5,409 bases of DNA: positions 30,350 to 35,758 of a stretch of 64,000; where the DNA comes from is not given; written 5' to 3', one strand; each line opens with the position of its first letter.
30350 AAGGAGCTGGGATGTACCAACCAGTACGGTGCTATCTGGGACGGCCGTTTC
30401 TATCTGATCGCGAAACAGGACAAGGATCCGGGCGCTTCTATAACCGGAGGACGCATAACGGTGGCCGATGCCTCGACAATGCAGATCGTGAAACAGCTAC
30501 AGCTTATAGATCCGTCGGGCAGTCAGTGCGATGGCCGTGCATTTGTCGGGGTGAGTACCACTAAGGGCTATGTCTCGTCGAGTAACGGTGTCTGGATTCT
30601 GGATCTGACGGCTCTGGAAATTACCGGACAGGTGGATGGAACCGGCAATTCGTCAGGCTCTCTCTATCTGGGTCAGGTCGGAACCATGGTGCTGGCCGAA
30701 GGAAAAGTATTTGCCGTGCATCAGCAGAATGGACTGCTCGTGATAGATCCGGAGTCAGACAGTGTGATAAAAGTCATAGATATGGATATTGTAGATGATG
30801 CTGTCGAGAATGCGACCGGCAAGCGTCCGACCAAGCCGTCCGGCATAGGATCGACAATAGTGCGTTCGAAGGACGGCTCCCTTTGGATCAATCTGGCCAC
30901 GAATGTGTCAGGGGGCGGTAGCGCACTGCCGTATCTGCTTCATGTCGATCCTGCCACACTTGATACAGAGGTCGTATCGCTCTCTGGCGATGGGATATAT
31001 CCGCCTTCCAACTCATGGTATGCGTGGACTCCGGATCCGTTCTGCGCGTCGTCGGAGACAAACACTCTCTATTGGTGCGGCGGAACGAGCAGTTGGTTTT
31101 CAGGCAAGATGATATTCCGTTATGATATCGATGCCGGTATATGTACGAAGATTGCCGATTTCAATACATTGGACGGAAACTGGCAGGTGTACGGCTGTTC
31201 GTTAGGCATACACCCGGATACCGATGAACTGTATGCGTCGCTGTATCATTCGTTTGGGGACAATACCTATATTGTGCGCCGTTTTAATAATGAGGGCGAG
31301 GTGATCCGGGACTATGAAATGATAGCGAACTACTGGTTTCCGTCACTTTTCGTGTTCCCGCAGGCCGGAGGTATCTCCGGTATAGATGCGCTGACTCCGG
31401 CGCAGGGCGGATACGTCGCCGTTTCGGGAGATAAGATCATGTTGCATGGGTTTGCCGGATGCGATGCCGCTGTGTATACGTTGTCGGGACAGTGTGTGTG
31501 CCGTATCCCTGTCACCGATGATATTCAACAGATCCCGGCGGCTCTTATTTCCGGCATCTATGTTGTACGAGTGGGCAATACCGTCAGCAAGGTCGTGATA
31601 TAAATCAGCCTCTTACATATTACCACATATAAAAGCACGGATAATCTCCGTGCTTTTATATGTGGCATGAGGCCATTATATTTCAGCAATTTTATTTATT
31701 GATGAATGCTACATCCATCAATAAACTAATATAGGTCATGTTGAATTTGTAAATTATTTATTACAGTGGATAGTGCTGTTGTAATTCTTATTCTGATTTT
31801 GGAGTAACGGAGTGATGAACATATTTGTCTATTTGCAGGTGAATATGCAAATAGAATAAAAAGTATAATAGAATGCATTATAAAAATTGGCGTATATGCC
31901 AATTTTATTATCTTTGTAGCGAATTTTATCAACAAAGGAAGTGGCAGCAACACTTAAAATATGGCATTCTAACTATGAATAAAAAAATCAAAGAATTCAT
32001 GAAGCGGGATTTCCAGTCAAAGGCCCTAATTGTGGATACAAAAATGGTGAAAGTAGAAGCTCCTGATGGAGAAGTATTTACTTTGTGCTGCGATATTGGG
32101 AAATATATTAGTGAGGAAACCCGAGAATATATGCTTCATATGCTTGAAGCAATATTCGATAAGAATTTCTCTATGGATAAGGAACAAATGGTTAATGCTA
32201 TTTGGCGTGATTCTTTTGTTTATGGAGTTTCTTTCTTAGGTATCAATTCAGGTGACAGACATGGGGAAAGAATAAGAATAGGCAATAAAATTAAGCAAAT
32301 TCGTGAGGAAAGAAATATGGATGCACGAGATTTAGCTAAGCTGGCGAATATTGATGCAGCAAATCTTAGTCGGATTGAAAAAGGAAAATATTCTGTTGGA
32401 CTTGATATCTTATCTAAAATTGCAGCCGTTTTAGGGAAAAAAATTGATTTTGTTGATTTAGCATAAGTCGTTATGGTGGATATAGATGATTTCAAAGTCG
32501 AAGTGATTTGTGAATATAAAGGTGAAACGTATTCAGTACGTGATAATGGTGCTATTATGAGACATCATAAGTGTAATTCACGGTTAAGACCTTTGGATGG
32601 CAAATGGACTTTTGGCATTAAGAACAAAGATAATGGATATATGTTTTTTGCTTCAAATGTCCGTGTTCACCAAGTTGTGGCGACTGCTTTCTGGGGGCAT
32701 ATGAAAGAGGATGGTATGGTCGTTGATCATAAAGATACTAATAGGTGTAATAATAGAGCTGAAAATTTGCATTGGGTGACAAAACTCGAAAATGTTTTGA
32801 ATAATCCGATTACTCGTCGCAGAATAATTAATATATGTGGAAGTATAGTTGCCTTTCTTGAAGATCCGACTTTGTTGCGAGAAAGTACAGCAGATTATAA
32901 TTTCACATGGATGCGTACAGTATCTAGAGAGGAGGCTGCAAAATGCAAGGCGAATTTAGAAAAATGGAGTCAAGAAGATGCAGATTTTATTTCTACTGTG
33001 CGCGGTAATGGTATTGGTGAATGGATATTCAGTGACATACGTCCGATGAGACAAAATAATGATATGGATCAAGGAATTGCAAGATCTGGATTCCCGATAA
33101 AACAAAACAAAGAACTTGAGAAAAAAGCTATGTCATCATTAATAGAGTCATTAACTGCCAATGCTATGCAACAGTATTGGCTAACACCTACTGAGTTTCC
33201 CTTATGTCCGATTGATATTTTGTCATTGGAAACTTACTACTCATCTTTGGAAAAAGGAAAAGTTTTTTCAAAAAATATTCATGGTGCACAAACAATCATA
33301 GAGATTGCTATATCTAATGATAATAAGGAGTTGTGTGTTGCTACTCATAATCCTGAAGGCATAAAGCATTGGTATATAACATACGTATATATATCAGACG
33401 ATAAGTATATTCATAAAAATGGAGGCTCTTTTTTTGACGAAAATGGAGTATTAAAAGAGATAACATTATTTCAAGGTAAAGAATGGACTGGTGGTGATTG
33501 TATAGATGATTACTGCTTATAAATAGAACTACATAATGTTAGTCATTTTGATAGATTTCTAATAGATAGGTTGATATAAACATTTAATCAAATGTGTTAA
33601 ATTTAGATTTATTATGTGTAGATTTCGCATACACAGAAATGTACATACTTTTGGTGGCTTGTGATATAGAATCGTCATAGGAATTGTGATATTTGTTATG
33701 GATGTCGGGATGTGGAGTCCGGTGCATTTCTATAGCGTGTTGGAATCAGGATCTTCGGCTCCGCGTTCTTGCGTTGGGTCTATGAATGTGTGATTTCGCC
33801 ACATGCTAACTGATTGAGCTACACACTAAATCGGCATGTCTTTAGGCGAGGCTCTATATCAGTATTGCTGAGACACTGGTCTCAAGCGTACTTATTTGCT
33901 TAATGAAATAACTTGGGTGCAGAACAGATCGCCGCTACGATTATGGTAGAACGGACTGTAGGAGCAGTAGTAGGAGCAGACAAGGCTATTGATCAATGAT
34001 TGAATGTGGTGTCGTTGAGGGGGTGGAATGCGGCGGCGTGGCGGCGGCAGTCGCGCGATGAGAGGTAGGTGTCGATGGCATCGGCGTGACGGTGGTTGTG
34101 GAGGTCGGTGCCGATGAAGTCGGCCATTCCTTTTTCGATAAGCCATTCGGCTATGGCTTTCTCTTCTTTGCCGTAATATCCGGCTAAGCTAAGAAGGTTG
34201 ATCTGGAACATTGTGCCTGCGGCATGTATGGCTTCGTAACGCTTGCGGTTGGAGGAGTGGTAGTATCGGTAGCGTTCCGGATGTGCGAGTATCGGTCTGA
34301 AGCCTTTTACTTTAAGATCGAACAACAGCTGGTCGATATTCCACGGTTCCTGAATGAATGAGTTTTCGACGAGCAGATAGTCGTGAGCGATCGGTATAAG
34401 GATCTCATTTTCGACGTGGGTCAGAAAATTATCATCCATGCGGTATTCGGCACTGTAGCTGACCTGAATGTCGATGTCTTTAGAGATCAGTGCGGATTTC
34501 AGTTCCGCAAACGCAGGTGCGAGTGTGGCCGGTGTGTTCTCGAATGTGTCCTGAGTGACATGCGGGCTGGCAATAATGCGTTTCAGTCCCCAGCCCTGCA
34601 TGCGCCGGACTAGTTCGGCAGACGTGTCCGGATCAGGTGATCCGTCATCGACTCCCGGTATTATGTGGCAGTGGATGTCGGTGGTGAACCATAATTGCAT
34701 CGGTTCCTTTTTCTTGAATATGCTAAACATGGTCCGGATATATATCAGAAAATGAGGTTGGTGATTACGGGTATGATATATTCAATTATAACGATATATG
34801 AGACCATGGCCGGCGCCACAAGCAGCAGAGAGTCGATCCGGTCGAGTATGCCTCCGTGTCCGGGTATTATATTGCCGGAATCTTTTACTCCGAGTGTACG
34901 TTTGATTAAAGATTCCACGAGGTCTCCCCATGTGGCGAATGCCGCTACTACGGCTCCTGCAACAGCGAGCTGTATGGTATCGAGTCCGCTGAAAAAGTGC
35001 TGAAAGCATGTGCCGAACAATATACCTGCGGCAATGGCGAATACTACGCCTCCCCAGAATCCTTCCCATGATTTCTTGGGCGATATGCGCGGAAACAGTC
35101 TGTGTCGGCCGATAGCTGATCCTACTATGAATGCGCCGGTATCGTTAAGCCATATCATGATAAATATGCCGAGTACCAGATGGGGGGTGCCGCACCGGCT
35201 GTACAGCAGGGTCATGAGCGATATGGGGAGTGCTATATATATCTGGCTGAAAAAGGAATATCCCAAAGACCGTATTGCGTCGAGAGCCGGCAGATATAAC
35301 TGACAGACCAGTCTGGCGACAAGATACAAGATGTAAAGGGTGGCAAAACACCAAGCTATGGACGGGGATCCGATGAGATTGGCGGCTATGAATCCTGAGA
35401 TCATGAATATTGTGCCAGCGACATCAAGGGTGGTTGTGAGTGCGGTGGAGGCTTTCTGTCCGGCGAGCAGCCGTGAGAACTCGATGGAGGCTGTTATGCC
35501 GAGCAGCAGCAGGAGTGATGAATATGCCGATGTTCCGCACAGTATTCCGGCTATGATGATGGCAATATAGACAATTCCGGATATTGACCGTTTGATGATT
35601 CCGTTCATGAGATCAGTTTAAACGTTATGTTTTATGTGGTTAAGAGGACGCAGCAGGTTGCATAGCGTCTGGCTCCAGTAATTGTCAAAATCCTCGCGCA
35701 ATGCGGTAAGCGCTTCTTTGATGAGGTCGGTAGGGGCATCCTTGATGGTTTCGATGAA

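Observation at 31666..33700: AT-rich ~2-kb islet with a two-gene HTH + HNH cassette and no mobility genes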

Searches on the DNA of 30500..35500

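Call 8: search_rna_families(source=window, start=30500, end=35500, threshold=evalue, max_evalue=1, show_alignments=3)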
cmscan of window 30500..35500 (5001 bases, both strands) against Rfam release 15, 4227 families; matches with E-value up to 1: 2.
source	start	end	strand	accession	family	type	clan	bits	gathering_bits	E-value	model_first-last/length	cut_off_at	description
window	31623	31665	-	RF04228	MIR6140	Gene; miRNA;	-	24.6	140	0.27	1-165/165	no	MIR6140 microRNA precursor family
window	31621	31667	-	RF00254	mir-16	Gene; miRNA;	CL00085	20.7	36.5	0.65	1-82/82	no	mir-16 microRNA precursor family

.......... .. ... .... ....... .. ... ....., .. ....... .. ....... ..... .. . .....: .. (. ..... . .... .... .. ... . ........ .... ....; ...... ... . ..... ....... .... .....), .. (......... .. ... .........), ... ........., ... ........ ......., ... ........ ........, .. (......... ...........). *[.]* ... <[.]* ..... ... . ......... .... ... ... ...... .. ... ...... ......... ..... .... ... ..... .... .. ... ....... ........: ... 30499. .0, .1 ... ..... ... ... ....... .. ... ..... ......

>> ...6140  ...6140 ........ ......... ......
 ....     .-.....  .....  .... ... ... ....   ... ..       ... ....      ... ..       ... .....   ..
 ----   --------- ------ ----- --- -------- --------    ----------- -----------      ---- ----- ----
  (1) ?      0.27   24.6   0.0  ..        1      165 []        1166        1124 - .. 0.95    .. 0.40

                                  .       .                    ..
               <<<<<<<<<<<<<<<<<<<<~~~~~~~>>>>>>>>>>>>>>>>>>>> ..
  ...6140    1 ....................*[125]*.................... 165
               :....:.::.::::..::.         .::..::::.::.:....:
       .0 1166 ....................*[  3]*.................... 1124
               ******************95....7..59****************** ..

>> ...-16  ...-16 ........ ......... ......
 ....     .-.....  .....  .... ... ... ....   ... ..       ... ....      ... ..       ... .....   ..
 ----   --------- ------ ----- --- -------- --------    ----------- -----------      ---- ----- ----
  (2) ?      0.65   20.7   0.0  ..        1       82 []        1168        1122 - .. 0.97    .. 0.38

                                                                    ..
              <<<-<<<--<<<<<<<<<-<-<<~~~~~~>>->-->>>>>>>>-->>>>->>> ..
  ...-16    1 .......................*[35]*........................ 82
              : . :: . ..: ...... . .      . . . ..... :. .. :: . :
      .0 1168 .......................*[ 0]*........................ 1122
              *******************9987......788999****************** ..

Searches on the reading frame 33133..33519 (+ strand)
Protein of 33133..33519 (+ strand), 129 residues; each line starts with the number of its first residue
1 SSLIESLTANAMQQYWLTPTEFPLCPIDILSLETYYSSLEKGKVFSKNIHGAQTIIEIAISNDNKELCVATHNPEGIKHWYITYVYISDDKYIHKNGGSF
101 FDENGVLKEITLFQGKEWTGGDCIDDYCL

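Call 40: search_protein_families(library=pfam, alignment_id=A3, max_evalue=1)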
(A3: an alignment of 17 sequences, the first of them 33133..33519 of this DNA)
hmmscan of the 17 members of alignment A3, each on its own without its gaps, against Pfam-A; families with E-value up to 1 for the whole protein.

A. member 1, window:33133-33519:+ (129 aa): 1 family
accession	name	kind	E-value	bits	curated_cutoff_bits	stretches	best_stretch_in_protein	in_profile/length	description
PF21196.3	PcrA_UvrD_tudor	-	0.17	12.2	23.9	1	51-79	11-38/48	PcrA/UvrD tudor domain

B. families by the number of members that match (of 17 scanned): 9 families
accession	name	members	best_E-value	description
PF12827.12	Peroxin-22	1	0.0056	Peroxisomal biogenesis protein family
PF16390.11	DUF4999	1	0.033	Domain of unknown function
PF20414.3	DUF6698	1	0.036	Family of unknown function (DUF6698)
PF18223.6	PilJ_C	1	0.037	Pili PilJ C-terminal domain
PF21385.2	ACCA_BT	1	0.14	Acetyl-CoA carboxylase, BT domain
PF22559.2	GNAT-phage-like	1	0.14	Phage GNAT-like domain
PF09475.16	Dot_icm_IcmQ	1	0.15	Dot/Icm secretion system protein (dot_icm_IcmQ)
PF21196.3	PcrA_UvrD_tudor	1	0.17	PcrA/UvrD tudor domain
PF13166.12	AAA_13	1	0.17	AAA domain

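Call 44: search_protein_representatives(alignment_id=A3)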
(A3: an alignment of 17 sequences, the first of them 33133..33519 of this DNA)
Query: 17 sequences, 128 profile positions. Proteins with E-value up to 0.001 (for the whole library): 547; up to 1e-10: 377; up to 1e-30: 128. The best 150 are listed.
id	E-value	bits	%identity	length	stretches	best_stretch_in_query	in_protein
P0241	9.9e-68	242.2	-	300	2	2-128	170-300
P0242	2.4e-59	215.1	-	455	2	4-127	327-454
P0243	9.9e-54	196.9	-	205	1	3-128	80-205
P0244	2.9e-51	189.0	-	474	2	2-126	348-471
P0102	1.2e-49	183.8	-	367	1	2-128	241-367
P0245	2.1e-48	179.7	-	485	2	9-128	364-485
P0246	5.7e-48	178.3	-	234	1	3-128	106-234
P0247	2.4e-46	173.1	-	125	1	6-128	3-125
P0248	5.2e-46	172.0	-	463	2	3-128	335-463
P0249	1.6e-44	167.2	-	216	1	2-128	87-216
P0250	3.0e-44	166.3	-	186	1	3-128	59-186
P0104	3.6e-44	166.1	-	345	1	2-128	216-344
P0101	1.8e-43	163.8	-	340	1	2-128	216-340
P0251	2.2e-43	163.5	-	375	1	3-128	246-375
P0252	5.0e-43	162.3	-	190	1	2-128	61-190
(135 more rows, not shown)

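Call 72: search_solved_structures(query=A3, max_evalue=10, show_alignments=2)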
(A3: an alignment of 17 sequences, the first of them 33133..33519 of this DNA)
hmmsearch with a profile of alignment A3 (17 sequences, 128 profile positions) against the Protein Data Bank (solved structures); distinct sequences matched with E-value up to 10: 12.
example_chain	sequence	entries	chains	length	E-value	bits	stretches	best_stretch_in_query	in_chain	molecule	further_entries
3mcs_A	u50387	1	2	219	0.19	14.9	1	53-104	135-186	Putative monooxygenase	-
6i7o_O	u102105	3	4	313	0.57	13.4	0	53-96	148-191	Guanine nucleotide-binding protein subunit beta-like protein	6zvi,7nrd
5lyb_SR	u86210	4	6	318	0.59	13.3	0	53-96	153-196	Guanine nucleotide-binding protein subunit beta-like protein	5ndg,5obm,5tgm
4v7h_AR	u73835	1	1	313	1.1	12.5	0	53-96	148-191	RACK1 protein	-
4v92_Bg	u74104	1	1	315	1.1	12.4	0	53-96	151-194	RACK1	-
6wdr_g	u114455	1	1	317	1.1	12.4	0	53-96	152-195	Guanine nucleotide-binding protein subunit beta-like protein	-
4u3m_SR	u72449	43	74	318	1.1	12.4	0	53-96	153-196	Guanine nucleotide-binding protein subunit beta-like protein | RACK1 | Small ribosomal subunit protein RACK1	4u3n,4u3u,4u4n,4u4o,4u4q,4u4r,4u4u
6t4q_Sg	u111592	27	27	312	1.1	12.4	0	53-96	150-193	Guanine nucleotide-binding protein subunit beta-like protein | 40S ribosomal protein ASC1 | Small ribosomal subunit protein RACK1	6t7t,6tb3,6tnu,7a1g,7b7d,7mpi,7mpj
3frx_A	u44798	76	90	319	1.1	12.4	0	53-96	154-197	Guanine nucleotide-binding protein subunit beta-like protein | 40S ribosomal protein RACK1 (RACK1) | Guanine nucleotide-binding protein subunit beta-like protei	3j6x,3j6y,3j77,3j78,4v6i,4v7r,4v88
3rfg_A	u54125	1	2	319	1.1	12.4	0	53-96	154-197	Guanine nucleotide-binding protein subunit beta-like protein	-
3rfh_A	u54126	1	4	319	1.2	12.4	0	53-96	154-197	Guanine nucleotide-binding protein subunit beta-like protein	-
1trj_A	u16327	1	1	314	1.2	12.3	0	53-96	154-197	Guanine nucleotide-binding protein beta subunit-like protein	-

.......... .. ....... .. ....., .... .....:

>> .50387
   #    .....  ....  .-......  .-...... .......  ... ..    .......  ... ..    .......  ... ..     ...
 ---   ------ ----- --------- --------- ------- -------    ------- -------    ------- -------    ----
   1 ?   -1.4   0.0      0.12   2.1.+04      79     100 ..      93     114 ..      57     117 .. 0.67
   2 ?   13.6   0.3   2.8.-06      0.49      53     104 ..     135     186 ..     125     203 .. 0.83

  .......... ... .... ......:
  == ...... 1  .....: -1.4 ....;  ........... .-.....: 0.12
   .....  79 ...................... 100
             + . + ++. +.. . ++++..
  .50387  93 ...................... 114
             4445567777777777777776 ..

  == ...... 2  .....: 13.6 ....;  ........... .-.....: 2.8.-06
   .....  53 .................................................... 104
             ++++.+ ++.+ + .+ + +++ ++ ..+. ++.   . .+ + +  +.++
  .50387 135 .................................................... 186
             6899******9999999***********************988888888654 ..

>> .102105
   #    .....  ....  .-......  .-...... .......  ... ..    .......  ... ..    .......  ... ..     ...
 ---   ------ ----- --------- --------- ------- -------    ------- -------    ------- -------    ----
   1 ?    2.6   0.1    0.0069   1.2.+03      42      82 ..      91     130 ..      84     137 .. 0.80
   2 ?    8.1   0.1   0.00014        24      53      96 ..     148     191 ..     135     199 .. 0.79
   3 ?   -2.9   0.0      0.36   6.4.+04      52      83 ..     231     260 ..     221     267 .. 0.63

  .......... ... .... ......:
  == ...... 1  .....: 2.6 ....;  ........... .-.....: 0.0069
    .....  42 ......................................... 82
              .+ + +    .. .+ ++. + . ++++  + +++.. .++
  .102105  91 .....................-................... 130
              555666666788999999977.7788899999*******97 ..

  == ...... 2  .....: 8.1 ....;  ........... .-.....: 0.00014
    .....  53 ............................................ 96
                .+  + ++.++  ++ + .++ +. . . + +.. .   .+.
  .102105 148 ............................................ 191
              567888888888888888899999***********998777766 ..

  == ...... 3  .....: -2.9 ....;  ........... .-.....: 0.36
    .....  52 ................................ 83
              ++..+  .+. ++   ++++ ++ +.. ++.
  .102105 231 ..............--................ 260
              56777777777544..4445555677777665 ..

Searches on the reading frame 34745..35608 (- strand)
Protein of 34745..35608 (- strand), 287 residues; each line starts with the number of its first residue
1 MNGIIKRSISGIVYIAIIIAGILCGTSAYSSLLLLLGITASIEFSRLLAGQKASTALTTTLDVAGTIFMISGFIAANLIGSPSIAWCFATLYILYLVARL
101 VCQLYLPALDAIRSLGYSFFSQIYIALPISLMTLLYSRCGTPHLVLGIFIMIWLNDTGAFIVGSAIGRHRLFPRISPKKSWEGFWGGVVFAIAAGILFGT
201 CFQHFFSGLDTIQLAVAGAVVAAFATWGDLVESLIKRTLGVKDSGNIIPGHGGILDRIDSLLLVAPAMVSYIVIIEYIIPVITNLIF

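Call 16: find_related_loci(query=window:34745-35608:-, collection=genome_contigs, flank=8000)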
Query window:34745-35608:- (287 aa) in genome_contigs; peptide patterns used: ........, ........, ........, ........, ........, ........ (x = any residue, [..] = any of these).
554 stretches matched a pattern; 412 encode a relative of the query (tblastn E <= 1e-3); the best 80 are kept; 80 distinct loci.
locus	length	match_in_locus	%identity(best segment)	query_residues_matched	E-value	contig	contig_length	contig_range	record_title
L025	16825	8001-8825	53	1-274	2e-88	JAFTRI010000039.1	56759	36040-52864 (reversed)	MAG: Muribaculaceae bacterium isolate RGIG4079 Roe_deer_Cecum.Co__c2269621, whole genome shotgun sequence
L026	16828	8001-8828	52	1-276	2e-83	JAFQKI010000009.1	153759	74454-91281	MAG: Muribaculaceae bacterium isolate RGIG1898 Goat_Cecum.Co__c1355546, whole genome shotgun sequence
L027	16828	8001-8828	51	1-275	2e-82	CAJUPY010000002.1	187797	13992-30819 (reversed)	MAG TPA_asm: uncultured Muribaculaceae bacterium isolate MGBC147098 genome assembly, contig: MGBC147098.2, whole genome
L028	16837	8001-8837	50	4-275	2e-81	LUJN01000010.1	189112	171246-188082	MAG: Bacteroidales bacterium M3 M3_1280, whole genome shotgun sequence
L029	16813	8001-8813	51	1-267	5e-81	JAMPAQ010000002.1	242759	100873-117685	MAG: Pseudoflavonifractor sp. isolate NALB_7813_11 Scaffold_#2__SCF_002__242459_bp, whole genome shotgun sequence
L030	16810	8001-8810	52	1-275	5e-80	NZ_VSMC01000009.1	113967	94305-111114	Heminiphilus faecis strain AM35 CONTIG_9_length_113967_cov_254.821583, whole genome shotgun sequence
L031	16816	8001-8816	50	1-274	2e-79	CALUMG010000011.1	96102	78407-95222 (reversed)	MAG: uncultured Muribaculaceae bacterium isolate BRZ_FG__bin69 genome assembly, contig: BRZ_FG__NODE_427_length_96102_co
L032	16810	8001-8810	51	1-275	5e-79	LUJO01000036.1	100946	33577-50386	MAG: Candidatus Homeothermus arabinoxylanisolvens isolate M4 M4_469, whole genome shotgun sequence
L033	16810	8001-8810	50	1-275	1e-78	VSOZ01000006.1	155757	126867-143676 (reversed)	MAG: Muribaculum sp. isolate SC1186_S39_bin.11 SC1186_S39_SC1186_S39_bin.11_contig_6, whole genome shotgun sequence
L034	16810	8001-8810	50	1-278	1e-76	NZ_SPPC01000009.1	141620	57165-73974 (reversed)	Barnesiella sp. WM24 NODE_9_length_141620_cov_6.52321, whole genome shotgun sequence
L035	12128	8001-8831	48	1-275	3e-76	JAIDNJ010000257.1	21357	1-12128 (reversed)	MAG: Muribaculaceae bacterium isolate SC0343_S10_1 SC0343_S10_1_contig_257, whole genome shotgun sequence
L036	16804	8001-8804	49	1-275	2e-75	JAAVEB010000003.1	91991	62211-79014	MAG: Bacteroides sp. isolate Mgla_MAG_15-bin_12 c_000000015597, whole genome shotgun sequence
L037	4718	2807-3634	47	1-276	1e-75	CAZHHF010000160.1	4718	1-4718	MAG TPA_asm: uncultured Bacteroides sp. isolate SRP199465_co2_166 genome assembly, contig: NODE_53757_length_4718_cov_6.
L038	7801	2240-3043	48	1-275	1e-74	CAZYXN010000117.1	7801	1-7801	MAG TPA_asm: uncultured Muribaculum sp. isolate SRP225648_co1_107 genome assembly, contig: NODE_23894_length_7801_cov_5.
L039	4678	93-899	46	1-276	1e-74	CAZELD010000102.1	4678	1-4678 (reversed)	MAG TPA_asm: uncultured Muribaculum sp. isolate SRP222994_co1_239 genome assembly, contig: NODE_35120_length_4678_cov_82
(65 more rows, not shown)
